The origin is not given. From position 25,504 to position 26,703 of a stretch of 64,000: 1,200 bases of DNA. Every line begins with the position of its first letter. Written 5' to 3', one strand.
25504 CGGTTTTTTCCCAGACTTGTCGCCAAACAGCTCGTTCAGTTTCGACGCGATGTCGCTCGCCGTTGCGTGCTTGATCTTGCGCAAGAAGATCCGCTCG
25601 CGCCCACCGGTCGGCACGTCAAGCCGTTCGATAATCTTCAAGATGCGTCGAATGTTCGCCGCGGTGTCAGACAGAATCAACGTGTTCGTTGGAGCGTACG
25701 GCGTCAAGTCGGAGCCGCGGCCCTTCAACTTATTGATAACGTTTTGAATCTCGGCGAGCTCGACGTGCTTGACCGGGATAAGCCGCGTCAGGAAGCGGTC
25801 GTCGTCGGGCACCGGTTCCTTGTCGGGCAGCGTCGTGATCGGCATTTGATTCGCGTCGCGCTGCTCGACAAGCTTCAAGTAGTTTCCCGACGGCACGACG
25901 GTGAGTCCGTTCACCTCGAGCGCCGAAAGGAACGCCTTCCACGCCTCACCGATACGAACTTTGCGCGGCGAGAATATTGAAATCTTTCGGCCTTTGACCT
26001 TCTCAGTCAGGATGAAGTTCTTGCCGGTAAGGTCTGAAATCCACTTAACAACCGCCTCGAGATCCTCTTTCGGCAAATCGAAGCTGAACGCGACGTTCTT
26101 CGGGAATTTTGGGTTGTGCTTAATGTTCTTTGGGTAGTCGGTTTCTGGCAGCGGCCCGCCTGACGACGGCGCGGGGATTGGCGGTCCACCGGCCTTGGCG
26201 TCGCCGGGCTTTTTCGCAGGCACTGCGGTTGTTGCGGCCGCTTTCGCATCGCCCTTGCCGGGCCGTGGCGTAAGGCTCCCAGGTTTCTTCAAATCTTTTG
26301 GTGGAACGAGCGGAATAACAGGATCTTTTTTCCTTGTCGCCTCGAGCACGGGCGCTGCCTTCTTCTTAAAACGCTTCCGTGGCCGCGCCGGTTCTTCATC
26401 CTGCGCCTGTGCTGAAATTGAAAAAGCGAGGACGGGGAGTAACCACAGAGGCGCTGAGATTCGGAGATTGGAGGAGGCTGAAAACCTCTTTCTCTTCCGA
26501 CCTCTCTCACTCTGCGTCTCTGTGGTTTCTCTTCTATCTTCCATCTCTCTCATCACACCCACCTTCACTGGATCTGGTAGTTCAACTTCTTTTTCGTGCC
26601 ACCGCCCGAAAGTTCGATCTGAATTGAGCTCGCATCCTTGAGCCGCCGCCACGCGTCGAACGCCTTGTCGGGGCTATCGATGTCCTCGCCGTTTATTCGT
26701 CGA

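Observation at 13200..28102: Complete gspC-D-E-F-G-H-I-J-K-L-M-N type II secretion operon with atypical components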

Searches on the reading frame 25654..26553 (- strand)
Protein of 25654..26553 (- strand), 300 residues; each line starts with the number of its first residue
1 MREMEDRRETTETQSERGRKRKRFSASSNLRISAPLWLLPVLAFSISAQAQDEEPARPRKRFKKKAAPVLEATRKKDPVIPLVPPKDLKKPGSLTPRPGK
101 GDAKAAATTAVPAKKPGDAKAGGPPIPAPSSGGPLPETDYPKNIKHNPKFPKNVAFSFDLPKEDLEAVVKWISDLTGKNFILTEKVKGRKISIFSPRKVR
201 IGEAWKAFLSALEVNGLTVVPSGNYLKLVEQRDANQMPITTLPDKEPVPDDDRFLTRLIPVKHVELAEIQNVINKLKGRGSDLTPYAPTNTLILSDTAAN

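Call 67: find_homologous_proteins(query=window:25654-26553:-, max_evalue=1e-20)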
Query window:25654-26553:- (300 aa): 18 proteins with E <= 1e-20 among 3473 candidates.
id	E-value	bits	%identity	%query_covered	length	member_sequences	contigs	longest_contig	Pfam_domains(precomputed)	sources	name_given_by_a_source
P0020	2.1e-34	137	50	50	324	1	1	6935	PF21305.3,PF03958.23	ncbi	-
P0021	1.1e-31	128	42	59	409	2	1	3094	PF21305.3,PF03958.23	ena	-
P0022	5.7e-30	123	43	51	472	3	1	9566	PF21305.3,PF03958.23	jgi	jgi:general secretion pathway protein D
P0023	2.5e-29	121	43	54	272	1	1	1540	PF21305.3,PF03958.23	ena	-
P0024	3.5e-29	120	45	48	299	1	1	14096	PF21305.3,PF03958.23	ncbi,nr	ncbi:MAG: secretin N-terminal domain-containing protein, partial [Deltaproteobacteria bacterium]|nr:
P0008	5.8e-28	116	68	33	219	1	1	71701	PF17820.8,PF13180.13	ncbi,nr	ncbi:MAG: hypothetical protein HYY84_18835 [Deltaproteobacteria bacterium]|nr:hypothetical protein [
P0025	1.4e-27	115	44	51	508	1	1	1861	PF21305.3,PF03958.23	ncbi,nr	ncbi:MAG: type II secretion system secretin GspD, partial [Bdellovibrionales bacterium]|nr:type II s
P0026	7.6e-27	112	44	51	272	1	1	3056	PF21305.3,PF03958.23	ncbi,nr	ncbi:MAG TPA: secretin N-terminal domain-containing protein, partial [Bdellovibrionales bacterium]|n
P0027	4.7e-25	107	43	48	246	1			PF21305.3,PF03958.23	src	-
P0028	8.8e-25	106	42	48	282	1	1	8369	PF21305.3,PF03958.23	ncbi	ncbi:MAG: secretin N-terminal domain-containing protein, partial [Candidatus Binatia bacterium]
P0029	4.0e-24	104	42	48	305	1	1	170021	PF21305.3,PF03958.23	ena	-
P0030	4.3e-24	103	43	48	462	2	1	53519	PF21305.3,PF03958.23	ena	-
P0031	2.2e-22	98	40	48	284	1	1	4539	PF21305.3,PF03958.23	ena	-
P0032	2.2e-22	98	40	51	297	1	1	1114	PF21305.3,PF03958.23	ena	-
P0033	2.6e-21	94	38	48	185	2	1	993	PF21305.3,PF03958.23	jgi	jgi:general secretion pathway protein D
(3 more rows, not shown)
